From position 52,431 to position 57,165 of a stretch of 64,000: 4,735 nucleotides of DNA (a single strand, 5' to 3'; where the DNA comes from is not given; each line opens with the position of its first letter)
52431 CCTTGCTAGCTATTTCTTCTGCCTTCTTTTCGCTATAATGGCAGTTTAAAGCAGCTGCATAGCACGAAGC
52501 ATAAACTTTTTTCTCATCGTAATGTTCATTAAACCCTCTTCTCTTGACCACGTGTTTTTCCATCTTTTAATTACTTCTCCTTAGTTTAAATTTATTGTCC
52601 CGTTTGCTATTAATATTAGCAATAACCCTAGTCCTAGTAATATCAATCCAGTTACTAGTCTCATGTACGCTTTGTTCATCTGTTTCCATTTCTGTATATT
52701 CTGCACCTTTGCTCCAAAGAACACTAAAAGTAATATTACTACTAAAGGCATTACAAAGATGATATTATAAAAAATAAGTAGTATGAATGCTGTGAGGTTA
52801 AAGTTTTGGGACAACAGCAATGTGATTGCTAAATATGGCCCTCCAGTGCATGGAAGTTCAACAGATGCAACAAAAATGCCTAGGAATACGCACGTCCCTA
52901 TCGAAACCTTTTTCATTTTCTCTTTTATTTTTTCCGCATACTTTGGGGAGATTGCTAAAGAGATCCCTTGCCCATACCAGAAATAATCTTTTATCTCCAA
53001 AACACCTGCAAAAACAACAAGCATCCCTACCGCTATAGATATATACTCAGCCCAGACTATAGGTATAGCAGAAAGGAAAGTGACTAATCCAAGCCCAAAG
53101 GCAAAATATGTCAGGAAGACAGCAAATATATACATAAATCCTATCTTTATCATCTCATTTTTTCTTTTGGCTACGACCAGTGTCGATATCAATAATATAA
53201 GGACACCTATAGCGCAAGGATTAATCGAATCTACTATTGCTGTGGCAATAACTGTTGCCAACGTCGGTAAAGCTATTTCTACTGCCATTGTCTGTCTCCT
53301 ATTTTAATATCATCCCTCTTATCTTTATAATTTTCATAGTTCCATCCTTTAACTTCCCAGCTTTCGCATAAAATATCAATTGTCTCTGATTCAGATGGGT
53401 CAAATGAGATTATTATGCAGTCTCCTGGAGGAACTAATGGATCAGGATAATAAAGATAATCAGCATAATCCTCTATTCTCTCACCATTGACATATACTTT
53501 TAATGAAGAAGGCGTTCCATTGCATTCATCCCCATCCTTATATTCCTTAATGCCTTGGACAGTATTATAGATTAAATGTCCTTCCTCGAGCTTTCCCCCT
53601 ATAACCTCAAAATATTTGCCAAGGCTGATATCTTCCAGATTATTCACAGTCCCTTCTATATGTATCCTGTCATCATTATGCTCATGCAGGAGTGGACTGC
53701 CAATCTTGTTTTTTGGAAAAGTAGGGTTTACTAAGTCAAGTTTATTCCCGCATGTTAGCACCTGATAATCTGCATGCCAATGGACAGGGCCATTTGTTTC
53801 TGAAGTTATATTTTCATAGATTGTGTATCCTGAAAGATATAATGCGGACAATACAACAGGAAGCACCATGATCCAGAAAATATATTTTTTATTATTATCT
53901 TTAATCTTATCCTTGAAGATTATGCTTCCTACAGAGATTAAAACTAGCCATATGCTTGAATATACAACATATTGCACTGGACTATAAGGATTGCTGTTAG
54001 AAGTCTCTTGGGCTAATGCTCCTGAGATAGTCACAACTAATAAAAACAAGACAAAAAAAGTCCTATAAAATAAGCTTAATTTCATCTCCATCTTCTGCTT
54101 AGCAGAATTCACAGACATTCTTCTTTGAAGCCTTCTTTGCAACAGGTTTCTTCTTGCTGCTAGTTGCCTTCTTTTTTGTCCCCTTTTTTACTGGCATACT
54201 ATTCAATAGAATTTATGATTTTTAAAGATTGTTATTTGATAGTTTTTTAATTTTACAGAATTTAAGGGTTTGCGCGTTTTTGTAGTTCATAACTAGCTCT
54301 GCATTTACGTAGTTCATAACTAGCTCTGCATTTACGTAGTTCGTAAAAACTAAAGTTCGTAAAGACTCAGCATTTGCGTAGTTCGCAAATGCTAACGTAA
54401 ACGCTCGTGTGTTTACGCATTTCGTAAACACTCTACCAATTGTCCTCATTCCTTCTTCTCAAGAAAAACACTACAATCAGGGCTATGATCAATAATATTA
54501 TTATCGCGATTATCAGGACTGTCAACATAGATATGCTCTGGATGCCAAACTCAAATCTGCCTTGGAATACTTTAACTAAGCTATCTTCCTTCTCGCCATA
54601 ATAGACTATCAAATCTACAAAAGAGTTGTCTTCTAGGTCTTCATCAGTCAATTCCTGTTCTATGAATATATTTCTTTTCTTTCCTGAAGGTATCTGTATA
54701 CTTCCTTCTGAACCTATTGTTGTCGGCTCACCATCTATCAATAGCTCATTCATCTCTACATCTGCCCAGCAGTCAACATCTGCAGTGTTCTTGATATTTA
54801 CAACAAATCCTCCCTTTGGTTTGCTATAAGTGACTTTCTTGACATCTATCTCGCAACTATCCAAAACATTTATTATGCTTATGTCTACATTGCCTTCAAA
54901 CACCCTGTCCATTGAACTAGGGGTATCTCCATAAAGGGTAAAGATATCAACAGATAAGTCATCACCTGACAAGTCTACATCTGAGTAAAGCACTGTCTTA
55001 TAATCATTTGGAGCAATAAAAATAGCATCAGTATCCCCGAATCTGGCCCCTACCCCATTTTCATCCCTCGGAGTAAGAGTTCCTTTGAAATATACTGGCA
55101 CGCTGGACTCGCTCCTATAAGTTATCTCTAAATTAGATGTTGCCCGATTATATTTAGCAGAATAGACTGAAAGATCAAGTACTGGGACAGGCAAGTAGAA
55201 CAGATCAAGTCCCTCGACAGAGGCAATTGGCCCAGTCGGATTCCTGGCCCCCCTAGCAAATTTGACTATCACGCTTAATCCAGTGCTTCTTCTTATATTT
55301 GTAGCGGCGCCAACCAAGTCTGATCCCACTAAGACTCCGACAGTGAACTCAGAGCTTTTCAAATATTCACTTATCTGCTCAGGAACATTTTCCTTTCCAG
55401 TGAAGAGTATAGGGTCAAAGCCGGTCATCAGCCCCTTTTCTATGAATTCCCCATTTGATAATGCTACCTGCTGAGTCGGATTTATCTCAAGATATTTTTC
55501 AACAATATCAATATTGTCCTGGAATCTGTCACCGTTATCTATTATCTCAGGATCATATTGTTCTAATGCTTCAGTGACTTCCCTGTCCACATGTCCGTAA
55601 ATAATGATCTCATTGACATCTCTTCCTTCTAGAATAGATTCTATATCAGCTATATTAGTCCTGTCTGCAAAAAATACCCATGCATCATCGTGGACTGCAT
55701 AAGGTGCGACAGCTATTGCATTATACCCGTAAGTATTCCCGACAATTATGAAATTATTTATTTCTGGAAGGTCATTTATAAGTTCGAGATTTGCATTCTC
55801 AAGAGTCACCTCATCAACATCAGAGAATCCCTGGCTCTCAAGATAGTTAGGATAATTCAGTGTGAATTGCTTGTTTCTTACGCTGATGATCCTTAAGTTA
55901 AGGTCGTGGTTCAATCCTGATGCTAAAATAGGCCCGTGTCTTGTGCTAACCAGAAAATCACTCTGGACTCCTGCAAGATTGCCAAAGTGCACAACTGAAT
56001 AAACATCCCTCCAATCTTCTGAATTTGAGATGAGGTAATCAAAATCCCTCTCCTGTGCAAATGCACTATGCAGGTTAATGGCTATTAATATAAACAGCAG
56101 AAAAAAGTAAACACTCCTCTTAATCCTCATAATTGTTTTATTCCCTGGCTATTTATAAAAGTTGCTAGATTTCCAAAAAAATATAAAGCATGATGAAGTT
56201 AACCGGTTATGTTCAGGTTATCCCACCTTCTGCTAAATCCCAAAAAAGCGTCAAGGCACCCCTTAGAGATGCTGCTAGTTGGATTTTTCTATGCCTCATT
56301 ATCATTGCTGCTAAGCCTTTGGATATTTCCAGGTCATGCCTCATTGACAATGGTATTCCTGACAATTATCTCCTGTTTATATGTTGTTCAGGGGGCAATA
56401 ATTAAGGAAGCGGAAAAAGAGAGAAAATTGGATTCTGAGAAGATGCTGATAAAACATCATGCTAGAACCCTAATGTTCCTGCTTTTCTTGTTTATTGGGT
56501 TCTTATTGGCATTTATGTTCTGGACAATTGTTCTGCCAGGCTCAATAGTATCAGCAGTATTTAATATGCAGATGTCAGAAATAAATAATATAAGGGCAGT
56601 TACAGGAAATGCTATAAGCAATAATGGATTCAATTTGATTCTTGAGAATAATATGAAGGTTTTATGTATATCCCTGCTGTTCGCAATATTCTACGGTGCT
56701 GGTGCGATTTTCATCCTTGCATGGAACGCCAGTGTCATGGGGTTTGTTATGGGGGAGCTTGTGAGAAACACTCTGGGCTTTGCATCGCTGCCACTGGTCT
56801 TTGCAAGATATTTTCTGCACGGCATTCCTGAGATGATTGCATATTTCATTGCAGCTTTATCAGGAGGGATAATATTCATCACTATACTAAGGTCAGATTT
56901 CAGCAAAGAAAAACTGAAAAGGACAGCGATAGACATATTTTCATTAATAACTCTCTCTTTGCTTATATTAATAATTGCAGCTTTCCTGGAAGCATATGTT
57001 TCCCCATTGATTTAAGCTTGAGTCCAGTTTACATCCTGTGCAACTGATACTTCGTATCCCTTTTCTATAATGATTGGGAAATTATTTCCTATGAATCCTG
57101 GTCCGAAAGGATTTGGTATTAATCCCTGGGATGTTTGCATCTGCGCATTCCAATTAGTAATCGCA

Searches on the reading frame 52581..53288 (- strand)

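Call 12: search_protein_families(library=pfam, proteins=[window:52581-53288:-], max_evalue=0.01)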
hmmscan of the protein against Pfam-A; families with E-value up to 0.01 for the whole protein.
window:52581-53288:- (235 aa): 1 family
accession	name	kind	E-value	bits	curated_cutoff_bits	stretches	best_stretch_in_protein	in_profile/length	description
PF11139.14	SfLAP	-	1.2e-13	51.4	35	1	13-225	1-208/213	Sap, sulfolipid-1-addressing protein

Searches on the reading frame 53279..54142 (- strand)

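Call 12: search_protein_families(library=pfam, proteins=[window:53279-54142:-], max_evalue=0.01)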
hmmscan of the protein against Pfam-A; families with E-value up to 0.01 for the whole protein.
window:53279-54142:- (287 aa): 1 family
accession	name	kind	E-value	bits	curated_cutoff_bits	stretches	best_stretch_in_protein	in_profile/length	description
PF20394.4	DUF6688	-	0.0056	16.8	26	1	29-104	85-160/248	DUF6688 N-terminal domain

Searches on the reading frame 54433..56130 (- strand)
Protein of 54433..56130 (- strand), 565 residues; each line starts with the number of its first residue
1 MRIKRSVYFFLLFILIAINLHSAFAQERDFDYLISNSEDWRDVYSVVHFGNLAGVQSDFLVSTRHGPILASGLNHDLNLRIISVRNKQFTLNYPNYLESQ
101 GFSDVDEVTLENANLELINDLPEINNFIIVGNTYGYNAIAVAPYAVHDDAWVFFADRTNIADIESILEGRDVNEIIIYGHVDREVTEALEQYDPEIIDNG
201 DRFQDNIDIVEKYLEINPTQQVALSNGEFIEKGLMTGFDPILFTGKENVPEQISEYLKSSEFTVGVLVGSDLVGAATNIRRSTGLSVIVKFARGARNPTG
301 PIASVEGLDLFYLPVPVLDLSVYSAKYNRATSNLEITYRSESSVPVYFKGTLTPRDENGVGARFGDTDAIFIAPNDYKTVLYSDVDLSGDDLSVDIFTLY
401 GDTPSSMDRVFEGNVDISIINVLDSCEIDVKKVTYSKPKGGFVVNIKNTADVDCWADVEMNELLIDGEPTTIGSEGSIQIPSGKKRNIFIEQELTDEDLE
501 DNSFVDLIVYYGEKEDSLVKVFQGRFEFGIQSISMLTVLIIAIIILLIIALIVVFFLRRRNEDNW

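Call 12: search_protein_families(library=pfam, proteins=[window:54433-56130:-], max_evalue=0.01)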
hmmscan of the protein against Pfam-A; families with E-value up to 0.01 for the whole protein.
window:54433-56130:- (565 aa): 0 families

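Call 48: search_protein_families(library=pfam, proteins=[window:54433-56130:-], max_evalue=0.01)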
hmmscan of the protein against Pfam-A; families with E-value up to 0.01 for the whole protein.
window:54433-56130:- (565 aa): 0 families
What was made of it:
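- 54433..56130 (-): p565: signal peptide, large ectodomain and C-terminal TM anchor. A recurrent neighbour of the module; here it is displaced by about 6 kb. No Pfam hit (call 48).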

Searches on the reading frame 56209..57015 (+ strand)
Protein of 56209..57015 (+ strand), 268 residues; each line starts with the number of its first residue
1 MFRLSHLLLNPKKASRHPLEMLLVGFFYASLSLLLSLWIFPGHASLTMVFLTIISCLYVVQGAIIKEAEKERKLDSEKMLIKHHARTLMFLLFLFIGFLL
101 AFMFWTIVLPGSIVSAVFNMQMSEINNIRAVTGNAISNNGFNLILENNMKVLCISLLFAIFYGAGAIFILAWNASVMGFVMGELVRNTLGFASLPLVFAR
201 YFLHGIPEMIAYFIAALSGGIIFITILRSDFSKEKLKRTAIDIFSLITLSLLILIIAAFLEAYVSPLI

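Call 12: search_protein_families(library=pfam, proteins=[window:56209-57015:+], max_evalue=0.01)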
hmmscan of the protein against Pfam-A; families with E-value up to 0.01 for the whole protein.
window:56209-57015:+ (268 aa): 1 family
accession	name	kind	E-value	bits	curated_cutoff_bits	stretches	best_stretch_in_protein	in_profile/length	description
PF01944.22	SpoIIM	-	4.8e-15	56.3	26.9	1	90-266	5-163/163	Stage II sporulation protein M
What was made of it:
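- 56209..57015 (+): SpoIIM-family 6-TM membrane protein, recurrently next to p565. Pfam SpoIIM 4.8e-15, above cutoff (call 12).
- On Ced/Ted (T4SS-derived archaeal DNA import): The only polytopic neighbour is a SpoIIM-family protein at 56209-57015 (call 12).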
